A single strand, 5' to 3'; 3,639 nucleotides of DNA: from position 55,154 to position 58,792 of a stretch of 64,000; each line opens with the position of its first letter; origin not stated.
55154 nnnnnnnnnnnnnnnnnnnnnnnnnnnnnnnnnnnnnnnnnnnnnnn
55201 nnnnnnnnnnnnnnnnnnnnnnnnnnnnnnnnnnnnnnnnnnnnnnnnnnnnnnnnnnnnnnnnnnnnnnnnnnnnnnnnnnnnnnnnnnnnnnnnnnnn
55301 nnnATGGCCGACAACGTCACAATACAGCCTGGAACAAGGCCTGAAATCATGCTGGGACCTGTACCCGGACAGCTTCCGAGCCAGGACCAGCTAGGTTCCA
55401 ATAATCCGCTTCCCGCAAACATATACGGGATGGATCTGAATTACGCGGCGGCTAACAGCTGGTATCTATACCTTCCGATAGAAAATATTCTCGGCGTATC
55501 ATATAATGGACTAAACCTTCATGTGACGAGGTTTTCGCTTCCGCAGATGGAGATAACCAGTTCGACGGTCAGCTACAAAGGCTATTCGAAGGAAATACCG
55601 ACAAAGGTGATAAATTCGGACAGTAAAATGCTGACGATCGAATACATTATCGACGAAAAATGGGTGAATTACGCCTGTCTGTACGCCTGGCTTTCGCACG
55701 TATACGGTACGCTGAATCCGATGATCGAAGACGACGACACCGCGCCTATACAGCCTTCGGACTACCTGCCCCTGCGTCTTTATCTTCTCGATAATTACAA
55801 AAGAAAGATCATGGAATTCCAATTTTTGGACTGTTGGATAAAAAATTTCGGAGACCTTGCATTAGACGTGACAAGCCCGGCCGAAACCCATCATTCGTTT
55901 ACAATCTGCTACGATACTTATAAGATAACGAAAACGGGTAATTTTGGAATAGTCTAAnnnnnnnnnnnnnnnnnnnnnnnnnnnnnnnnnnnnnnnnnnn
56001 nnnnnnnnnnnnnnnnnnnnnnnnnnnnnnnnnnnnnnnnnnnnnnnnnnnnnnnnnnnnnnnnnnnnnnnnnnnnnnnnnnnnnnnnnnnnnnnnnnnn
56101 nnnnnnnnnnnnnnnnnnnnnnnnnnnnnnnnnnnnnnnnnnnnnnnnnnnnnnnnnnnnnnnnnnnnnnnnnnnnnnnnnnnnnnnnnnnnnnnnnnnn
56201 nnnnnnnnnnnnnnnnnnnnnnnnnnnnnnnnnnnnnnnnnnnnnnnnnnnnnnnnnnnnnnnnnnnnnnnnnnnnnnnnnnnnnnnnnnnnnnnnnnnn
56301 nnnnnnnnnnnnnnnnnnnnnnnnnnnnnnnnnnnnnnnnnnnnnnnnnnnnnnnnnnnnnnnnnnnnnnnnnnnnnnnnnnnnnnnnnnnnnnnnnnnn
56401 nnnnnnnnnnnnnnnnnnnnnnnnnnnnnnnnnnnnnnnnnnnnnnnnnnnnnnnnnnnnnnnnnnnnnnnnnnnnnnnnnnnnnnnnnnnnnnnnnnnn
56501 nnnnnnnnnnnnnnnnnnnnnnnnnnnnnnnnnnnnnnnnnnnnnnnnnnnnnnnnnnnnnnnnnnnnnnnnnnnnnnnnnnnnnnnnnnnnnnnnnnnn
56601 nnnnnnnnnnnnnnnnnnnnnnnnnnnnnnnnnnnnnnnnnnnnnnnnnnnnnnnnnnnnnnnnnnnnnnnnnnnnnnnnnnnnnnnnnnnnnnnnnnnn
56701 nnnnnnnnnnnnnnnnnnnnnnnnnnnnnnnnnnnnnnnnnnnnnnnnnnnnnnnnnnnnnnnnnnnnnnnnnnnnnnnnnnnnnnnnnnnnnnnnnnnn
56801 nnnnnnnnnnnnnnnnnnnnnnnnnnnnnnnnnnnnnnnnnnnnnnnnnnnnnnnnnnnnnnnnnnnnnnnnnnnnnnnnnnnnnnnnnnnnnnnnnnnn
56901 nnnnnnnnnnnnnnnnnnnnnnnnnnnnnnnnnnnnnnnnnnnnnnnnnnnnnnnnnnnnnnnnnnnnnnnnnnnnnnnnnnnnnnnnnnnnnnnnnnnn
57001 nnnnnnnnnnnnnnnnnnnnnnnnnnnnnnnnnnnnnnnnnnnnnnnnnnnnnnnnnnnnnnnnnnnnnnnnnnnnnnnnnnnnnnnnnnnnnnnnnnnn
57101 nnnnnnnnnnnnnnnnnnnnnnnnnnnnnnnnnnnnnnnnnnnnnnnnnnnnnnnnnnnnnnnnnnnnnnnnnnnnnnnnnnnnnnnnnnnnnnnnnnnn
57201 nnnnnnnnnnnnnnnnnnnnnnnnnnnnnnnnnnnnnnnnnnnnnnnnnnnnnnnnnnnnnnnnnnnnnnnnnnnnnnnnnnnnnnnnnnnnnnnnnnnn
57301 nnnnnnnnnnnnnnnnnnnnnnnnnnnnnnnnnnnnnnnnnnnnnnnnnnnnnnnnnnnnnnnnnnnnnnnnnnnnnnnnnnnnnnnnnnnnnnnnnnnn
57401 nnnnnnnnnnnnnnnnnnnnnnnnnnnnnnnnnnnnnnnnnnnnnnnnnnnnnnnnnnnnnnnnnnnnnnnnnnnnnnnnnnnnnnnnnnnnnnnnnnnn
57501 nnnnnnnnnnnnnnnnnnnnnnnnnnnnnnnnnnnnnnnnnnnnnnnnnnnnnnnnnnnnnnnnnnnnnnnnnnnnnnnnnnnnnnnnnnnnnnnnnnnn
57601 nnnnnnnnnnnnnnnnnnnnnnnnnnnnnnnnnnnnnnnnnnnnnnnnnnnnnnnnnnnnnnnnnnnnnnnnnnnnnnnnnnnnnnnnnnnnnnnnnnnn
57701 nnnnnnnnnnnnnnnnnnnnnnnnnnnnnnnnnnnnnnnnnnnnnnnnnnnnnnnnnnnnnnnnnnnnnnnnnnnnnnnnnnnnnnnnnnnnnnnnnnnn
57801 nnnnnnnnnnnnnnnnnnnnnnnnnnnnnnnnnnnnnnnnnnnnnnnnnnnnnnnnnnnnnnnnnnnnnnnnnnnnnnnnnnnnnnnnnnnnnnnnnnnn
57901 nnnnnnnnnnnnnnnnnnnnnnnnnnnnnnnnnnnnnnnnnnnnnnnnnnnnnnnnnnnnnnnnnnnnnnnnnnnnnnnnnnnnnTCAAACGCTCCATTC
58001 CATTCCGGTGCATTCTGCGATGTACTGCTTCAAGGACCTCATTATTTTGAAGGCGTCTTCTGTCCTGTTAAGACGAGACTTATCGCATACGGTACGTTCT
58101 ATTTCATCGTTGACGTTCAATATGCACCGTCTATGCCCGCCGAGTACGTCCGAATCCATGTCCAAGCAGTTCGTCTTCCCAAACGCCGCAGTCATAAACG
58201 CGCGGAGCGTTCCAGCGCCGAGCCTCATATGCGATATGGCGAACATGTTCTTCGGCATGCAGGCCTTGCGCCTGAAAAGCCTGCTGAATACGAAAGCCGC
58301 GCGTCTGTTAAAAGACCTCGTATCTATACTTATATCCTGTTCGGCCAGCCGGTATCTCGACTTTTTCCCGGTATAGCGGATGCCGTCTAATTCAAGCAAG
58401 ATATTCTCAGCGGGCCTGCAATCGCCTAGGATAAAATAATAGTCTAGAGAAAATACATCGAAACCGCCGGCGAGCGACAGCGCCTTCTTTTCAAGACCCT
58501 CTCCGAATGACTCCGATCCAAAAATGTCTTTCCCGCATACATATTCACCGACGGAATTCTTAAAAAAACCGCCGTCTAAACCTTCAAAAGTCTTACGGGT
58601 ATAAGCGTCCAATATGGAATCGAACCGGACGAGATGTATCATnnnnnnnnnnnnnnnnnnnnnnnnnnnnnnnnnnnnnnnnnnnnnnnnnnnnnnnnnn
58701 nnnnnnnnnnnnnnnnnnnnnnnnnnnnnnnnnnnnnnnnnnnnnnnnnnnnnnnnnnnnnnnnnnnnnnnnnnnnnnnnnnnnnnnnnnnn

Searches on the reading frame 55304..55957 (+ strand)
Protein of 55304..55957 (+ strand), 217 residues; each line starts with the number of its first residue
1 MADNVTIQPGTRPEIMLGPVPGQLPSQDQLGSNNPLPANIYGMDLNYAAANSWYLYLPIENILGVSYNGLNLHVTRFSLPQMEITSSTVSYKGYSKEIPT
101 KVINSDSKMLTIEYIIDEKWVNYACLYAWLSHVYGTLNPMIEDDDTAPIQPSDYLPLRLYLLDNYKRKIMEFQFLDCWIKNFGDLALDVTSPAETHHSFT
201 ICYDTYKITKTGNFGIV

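Call 15: search_protein_families(library=phrogs, max_evalue=0.001, proteins=[window:55304-55957:+])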
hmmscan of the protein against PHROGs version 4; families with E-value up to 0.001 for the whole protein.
window:55304-55957:+ (217 aa): 1 family
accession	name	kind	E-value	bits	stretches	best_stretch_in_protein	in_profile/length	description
phrog_45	-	tail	1.8e-12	48.1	1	33-214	89-260/350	tail tube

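Call 23: find_related_loci(query=window:55304-55954:+, collection=viral_contigs, flank=10000)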
Query window:55304-55954:+ (217 aa) in viral_contigs; peptide patterns used: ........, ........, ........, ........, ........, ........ (x = any residue, [..] = any of these).
2 stretches matched a pattern, but none encodes a relative of the query by tblastn (E <= 1e-3).

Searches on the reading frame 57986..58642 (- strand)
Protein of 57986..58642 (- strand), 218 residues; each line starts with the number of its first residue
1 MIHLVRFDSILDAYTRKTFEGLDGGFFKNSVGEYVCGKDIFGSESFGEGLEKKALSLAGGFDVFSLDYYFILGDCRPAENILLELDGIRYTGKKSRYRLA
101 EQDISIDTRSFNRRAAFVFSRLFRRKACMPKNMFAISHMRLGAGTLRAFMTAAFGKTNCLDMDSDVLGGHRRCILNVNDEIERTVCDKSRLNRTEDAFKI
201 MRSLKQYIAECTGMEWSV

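Call 15: search_protein_families(library=phrogs, max_evalue=0.001, proteins=[window:57986-58642:-])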
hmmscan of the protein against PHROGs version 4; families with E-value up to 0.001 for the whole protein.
window:57986-58642:- (218 aa): 0 families

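Call 58: find_encoding_contigs(protein=window:57986-58642:-, flank=10000, max_places=3)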
Protein window:57986-58642:- (218 aa): 2 contigs read that carry it; 2 places shown.
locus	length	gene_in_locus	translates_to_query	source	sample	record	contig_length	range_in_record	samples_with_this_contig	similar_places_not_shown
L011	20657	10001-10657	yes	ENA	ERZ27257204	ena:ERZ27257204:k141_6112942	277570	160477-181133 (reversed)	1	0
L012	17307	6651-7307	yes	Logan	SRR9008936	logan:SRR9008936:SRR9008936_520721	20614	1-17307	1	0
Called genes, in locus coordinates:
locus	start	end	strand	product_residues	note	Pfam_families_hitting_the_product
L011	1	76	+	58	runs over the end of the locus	-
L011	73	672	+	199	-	-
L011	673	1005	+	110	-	-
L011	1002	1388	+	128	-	PF04488:Gly_transf_sug (weak), PF05704:Caps_synth (faint)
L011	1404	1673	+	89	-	-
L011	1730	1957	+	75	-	-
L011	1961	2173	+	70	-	-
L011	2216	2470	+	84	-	-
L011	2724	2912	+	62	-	-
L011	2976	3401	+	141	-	-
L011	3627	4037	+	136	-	-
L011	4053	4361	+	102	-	PF13306:LRR_5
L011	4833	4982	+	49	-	-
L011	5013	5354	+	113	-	-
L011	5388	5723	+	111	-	-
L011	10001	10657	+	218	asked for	-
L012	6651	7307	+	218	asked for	-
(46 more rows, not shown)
